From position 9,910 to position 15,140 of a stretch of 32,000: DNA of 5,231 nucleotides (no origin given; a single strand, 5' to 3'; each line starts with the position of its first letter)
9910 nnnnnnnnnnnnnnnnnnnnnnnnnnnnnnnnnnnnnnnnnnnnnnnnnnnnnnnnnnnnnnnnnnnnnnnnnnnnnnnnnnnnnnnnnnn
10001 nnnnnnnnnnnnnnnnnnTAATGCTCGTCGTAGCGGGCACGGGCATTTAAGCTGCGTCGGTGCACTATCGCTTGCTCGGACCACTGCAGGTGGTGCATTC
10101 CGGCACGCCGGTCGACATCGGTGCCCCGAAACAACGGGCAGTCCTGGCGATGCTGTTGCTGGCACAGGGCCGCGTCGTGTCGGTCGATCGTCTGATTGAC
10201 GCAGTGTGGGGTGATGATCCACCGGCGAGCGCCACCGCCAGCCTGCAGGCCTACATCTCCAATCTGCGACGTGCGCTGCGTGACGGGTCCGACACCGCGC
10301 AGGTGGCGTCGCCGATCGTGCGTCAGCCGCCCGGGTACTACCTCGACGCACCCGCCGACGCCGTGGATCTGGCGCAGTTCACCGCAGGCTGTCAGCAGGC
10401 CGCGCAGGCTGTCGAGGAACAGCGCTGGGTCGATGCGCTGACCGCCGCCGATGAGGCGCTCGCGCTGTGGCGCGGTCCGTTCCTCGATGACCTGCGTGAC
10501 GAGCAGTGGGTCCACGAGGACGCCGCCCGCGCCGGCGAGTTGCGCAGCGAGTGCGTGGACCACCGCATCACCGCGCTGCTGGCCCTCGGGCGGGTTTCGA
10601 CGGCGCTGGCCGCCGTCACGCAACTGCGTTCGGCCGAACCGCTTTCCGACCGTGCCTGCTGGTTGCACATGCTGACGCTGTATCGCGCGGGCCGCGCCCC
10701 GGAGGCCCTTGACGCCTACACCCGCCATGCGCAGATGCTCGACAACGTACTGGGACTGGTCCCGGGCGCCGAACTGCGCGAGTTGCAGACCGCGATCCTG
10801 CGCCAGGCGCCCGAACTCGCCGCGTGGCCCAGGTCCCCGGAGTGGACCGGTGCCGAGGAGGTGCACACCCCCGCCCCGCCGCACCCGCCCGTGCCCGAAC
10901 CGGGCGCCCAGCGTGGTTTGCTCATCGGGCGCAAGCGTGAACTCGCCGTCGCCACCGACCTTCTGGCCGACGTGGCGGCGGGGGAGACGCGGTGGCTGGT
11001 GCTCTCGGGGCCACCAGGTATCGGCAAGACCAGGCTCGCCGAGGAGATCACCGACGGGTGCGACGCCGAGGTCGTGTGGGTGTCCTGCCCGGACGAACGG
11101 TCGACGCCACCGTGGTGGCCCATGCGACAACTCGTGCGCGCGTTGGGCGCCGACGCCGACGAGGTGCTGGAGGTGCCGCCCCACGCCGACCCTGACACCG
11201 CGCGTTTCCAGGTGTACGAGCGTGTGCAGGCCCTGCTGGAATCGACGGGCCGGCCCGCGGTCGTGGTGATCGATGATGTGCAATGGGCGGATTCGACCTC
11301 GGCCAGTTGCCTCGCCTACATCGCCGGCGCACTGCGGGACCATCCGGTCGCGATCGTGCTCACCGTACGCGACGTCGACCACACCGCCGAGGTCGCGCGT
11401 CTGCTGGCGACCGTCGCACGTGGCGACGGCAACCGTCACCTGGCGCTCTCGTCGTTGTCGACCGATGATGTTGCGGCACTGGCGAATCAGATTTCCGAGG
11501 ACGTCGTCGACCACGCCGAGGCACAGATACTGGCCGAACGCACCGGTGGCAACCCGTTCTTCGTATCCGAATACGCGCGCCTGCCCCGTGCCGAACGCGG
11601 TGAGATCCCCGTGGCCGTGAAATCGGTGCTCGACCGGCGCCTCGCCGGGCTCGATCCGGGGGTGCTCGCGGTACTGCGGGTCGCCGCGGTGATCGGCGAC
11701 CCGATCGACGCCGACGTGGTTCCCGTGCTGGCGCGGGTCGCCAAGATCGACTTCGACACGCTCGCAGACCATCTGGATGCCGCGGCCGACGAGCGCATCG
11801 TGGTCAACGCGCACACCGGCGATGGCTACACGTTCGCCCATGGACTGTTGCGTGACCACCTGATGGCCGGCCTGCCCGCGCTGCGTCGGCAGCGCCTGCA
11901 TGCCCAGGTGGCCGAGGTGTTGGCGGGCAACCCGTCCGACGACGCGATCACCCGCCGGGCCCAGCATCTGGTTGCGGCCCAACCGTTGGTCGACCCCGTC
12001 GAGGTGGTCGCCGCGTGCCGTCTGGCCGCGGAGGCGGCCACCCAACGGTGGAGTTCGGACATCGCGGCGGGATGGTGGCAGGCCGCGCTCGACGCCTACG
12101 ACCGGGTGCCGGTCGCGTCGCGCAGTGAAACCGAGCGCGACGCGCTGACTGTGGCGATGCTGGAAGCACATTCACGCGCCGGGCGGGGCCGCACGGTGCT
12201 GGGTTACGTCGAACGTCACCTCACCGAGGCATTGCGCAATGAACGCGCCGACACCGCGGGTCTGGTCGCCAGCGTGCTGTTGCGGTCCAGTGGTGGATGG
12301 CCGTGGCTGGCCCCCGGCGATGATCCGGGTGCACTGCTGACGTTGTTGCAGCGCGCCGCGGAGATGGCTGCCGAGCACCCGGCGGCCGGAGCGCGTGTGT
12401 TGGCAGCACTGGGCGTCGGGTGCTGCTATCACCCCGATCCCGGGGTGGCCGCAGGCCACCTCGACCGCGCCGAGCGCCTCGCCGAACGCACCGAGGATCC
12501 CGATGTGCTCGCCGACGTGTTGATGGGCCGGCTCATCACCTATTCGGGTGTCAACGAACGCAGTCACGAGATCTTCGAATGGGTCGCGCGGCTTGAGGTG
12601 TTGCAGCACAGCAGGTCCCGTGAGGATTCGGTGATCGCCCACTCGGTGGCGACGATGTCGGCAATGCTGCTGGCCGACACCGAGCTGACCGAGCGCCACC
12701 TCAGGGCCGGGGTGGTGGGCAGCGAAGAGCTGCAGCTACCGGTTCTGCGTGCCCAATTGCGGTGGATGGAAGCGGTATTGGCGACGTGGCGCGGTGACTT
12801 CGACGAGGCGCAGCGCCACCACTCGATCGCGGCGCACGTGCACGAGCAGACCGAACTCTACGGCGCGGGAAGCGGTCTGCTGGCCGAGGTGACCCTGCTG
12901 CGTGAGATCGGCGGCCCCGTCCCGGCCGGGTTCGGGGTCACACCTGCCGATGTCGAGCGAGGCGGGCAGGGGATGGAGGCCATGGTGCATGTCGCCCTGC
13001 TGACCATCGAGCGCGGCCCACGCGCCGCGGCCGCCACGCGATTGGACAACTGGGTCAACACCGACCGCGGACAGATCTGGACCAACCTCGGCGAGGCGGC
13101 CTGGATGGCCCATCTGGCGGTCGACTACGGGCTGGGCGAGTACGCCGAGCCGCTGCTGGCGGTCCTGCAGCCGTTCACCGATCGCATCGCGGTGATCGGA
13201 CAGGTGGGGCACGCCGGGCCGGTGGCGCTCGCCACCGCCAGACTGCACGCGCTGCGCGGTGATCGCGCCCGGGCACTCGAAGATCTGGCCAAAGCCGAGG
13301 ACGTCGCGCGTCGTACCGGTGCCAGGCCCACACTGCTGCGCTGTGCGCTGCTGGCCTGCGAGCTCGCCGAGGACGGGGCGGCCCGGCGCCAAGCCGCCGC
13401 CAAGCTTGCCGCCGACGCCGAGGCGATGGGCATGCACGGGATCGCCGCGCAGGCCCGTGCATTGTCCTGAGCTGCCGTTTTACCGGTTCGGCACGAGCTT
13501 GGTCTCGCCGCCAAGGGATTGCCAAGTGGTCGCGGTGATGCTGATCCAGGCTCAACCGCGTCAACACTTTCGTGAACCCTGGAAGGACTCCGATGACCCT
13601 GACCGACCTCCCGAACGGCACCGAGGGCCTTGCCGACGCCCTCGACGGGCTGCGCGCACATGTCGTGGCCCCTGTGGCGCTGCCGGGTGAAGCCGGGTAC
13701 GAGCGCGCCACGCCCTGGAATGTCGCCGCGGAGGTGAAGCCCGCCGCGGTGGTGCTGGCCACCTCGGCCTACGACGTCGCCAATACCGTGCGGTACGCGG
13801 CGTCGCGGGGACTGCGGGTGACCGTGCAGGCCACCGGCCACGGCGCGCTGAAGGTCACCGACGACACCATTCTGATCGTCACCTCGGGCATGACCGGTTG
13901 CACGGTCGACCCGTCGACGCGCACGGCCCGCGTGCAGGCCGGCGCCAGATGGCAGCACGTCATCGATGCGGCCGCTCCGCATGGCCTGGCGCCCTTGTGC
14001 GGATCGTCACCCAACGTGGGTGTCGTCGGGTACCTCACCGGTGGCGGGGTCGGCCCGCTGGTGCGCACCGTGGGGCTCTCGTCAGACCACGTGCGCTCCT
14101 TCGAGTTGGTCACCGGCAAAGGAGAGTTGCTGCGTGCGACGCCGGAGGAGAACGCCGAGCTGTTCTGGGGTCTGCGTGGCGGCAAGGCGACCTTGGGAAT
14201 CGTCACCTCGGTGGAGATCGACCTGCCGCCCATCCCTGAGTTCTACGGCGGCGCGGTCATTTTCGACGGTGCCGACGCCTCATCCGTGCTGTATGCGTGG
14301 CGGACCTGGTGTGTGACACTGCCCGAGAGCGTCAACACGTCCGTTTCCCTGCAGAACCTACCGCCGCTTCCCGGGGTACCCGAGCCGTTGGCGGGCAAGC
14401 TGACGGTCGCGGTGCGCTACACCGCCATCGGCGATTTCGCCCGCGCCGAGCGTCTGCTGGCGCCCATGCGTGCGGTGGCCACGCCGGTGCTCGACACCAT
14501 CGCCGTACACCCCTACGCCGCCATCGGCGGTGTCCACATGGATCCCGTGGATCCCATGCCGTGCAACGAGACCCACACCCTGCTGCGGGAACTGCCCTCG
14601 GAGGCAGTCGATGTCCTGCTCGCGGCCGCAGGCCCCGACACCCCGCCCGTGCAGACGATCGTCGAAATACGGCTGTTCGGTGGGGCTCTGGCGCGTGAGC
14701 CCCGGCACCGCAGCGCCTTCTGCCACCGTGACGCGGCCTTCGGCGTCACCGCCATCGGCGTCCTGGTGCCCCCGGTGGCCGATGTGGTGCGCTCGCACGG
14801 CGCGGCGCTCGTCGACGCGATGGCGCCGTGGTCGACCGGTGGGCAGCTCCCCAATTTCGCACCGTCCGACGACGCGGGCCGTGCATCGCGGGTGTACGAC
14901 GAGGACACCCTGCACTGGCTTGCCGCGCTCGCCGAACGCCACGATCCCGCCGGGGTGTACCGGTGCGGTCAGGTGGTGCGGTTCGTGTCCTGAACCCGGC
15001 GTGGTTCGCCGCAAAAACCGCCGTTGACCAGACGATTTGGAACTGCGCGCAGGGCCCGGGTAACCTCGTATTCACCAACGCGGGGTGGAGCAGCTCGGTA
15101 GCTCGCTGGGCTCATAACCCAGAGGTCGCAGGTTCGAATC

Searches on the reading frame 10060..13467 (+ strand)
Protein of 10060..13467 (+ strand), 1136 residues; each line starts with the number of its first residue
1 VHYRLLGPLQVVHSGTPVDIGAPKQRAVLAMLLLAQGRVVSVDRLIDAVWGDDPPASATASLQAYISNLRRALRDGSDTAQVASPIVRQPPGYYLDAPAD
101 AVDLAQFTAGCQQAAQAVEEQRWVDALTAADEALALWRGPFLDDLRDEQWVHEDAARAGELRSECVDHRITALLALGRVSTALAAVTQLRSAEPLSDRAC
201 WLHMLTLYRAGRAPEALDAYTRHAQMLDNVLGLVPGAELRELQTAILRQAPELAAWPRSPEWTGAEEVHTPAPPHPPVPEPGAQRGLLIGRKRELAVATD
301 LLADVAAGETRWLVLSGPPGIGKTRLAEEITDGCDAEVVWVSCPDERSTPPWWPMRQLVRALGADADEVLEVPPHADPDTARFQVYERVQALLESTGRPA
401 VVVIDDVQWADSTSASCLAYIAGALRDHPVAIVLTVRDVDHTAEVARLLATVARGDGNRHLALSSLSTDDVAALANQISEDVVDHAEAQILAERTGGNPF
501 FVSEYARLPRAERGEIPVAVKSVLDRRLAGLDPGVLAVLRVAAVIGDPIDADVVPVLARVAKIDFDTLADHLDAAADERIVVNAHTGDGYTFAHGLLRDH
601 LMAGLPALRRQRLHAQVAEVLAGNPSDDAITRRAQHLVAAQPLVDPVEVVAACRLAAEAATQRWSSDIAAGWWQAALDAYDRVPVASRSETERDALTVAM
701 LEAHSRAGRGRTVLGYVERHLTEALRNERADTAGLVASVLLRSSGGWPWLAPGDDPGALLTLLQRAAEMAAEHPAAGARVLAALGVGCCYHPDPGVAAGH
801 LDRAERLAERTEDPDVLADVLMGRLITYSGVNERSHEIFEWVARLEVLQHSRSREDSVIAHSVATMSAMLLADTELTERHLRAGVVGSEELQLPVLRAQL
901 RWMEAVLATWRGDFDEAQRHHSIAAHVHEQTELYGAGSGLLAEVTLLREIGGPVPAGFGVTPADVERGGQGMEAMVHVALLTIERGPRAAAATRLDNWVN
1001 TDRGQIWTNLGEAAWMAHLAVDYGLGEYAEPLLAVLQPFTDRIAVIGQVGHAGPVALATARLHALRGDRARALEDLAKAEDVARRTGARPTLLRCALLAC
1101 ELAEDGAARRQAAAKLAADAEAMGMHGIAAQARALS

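Call 73: search_protein_families(library=pfam, proteins=[window:10060-13467:+], max_evalue=0.00001)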
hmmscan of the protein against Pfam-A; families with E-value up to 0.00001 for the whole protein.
window:10060-13467:+ (1136 aa): 4 families
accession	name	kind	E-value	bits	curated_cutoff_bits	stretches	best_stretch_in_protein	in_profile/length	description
PF03704.23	BTAD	-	1.9e-31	109.8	22.1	1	102-247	1-146/146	Bacterial transcriptional activator domain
PF13191.12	AAA_16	-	1.2e-19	71.9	32.6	1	288-433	2-167/167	AAA ATPase domain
PF00486.34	Trans_reg_C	-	6.3e-12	45.8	26.2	1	22-79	7-64/77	Transcriptional regulatory protein, C terminal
PF13401.12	AAA_22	-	2.7e-10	41.1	27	1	311-435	6-121/130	AAA domain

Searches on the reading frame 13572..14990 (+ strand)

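Call 73: search_protein_families(library=pfam, proteins=[window:13572-14990:+], max_evalue=0.00001)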
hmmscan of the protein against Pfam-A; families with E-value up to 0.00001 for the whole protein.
window:13572-14990:+ (473 aa): 1 family
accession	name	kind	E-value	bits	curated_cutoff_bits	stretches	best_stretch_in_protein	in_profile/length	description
PF01565.28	FAD_binding_4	-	6.7e-26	91.1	26.4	1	57-189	1-138/139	FAD binding domain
